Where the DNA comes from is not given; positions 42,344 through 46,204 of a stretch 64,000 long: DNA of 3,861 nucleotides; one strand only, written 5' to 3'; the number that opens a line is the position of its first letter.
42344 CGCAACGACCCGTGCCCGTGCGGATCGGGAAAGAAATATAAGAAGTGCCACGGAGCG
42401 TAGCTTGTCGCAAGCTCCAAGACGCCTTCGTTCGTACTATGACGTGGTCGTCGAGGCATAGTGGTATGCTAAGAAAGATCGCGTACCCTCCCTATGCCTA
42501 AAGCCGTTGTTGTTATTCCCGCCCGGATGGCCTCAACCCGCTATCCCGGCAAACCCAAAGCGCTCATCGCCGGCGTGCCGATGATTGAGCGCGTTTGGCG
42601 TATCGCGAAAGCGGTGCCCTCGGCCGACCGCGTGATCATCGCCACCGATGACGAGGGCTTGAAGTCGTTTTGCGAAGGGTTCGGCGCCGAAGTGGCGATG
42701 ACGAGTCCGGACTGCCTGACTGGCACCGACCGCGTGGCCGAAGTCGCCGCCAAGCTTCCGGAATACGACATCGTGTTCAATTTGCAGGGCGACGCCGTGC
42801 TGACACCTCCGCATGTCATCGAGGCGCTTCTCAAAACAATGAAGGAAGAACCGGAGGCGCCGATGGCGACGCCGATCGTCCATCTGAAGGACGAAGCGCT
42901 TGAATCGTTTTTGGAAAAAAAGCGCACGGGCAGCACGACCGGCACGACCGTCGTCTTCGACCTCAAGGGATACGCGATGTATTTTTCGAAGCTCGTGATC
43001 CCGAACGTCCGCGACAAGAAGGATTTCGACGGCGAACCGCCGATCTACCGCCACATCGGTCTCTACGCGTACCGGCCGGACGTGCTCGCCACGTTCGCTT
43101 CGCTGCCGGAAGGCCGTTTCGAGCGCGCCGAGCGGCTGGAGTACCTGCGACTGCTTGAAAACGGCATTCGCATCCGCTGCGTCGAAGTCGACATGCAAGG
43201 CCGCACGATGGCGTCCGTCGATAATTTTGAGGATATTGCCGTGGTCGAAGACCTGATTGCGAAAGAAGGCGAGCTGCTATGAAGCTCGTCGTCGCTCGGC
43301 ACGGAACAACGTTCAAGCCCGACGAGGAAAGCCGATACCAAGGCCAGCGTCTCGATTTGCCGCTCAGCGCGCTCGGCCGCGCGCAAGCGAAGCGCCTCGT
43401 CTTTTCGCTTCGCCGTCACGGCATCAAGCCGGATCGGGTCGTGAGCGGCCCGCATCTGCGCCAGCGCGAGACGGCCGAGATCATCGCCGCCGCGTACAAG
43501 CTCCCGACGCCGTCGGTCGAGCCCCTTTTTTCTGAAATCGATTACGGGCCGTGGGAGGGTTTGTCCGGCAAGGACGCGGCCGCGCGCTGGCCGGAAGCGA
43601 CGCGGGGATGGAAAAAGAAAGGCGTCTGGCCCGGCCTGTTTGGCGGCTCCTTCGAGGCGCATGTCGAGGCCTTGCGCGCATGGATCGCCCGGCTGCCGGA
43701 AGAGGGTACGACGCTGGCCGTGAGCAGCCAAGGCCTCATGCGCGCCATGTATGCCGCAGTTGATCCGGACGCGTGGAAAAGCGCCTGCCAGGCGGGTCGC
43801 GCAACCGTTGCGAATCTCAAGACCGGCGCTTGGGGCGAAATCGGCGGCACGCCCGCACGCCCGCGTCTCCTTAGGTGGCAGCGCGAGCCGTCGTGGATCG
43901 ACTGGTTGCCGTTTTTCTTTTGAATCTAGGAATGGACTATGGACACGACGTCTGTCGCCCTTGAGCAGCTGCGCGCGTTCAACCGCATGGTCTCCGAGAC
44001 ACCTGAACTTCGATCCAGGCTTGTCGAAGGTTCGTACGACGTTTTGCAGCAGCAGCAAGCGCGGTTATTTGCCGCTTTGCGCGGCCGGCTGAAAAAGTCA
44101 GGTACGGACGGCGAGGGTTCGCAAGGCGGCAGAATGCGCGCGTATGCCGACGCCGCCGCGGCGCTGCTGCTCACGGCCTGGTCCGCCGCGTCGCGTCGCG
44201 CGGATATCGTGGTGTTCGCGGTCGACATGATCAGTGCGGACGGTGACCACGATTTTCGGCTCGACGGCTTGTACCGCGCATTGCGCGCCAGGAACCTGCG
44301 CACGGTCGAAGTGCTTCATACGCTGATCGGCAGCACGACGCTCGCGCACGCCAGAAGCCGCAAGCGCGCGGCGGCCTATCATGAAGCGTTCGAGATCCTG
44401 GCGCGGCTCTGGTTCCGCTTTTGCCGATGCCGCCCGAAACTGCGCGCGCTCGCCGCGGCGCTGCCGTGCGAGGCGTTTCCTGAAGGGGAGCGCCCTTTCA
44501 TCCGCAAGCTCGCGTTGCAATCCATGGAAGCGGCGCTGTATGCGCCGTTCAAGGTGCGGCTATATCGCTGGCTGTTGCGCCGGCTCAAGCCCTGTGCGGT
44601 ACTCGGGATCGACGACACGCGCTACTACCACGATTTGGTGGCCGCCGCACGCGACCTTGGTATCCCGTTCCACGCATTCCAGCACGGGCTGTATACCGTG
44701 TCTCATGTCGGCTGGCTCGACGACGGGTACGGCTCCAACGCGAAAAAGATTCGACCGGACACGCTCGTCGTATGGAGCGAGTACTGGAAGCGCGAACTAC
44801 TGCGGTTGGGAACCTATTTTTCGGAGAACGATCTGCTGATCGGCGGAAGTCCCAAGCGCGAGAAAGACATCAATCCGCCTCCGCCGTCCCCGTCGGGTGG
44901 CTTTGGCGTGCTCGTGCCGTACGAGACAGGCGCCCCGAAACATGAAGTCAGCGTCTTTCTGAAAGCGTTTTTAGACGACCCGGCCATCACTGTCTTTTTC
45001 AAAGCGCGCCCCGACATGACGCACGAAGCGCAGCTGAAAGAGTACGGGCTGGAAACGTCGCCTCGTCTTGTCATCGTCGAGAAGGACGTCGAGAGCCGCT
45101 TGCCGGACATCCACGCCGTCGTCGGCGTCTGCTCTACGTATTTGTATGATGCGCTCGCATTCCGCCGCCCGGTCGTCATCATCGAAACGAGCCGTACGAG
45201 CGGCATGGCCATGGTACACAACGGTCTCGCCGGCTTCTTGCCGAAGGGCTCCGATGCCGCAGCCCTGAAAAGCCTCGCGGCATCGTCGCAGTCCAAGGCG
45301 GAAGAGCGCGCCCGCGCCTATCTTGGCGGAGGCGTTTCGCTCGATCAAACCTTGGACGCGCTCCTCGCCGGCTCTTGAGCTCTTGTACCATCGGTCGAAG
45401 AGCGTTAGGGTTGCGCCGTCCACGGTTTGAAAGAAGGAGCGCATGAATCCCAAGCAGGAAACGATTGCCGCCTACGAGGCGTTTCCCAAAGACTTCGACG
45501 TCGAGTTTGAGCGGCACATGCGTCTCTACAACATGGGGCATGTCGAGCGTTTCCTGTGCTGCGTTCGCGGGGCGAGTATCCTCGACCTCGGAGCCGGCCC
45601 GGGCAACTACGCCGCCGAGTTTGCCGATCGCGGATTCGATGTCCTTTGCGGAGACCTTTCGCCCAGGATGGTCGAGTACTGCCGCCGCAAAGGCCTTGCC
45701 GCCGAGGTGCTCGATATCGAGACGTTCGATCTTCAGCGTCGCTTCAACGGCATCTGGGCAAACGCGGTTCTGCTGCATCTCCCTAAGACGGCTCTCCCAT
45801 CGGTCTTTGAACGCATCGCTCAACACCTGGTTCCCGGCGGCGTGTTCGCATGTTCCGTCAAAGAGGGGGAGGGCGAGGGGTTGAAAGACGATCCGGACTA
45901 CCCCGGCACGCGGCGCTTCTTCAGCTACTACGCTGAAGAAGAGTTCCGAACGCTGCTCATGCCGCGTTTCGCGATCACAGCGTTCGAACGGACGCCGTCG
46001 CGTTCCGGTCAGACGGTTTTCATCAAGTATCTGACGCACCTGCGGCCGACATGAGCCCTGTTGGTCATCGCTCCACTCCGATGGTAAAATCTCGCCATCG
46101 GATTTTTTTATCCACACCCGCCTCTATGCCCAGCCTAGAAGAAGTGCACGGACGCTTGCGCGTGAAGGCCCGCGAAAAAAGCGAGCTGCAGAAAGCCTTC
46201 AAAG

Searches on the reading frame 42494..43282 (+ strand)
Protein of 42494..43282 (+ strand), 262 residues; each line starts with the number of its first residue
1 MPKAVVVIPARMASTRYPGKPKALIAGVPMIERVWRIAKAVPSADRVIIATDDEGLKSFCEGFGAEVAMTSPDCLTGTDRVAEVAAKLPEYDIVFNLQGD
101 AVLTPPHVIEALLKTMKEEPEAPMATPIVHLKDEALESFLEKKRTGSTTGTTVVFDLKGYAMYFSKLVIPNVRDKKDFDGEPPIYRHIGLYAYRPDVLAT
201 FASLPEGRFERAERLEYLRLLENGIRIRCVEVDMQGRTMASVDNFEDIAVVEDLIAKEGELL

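Call 21: search_protein_families(library=pfam, proteins=[window:42494-43282:+], max_evalue=0.00001)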
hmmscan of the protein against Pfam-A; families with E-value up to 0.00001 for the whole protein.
window:42494-43282:+ (262 aa): 2 families
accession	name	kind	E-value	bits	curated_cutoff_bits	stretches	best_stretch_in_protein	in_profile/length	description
PF02348.25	CTP_transf_3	-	1.6e-41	143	22.6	1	5-227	1-217/217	Cytidylyltransferase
PF12804.13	NTP_transf_3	-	9.3e-09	36.1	27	1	14-122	9-117/160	MobA-like NTP transferase domain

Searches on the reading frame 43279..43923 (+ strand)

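Call 21: search_protein_families(library=pfam, proteins=[window:43279-43923:+], max_evalue=0.00001)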
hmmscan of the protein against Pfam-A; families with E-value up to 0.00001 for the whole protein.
window:43279-43923:+ (214 aa): 1 family
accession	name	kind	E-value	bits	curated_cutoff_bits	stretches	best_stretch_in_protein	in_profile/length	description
PF00300.27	His_Phos_1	-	1.6e-27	96.9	21.7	1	3-161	1-158/194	Histidine phosphatase superfamily (branch 1)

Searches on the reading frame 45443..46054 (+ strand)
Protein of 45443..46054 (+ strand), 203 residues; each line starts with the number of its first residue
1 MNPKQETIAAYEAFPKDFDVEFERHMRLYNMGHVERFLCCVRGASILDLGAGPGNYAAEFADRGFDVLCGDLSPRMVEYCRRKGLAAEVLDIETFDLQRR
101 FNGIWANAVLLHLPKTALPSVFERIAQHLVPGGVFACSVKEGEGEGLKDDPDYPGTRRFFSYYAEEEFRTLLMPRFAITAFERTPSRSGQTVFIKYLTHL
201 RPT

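Call 21: search_protein_families(library=pfam, proteins=[window:45443-46054:+], max_evalue=0.00001)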
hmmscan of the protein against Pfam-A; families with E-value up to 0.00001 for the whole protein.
window:45443-46054:+ (203 aa): 5 families
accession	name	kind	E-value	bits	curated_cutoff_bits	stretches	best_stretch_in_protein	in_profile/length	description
PF13649.12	Methyltransf_25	-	2.2e-14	54.4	27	1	46-133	1-97/97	Methyltransferase domain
PF13489.12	Methyltransf_23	-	3e-13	50.3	27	1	22-171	1-153/164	Methyltransferase domain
PF08241.18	Methyltransf_11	-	1.1e-11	45.7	21.2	1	47-137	1-95/95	Methyltransferase domain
PF08242.18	Methyltransf_12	-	2.3e-10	41.5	30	1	47-135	1-98/98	Methyltransferase domain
PF13847.12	Methyltransf_31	-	3.7e-07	30.4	27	1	43-137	4-109/145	Methyltransferase domain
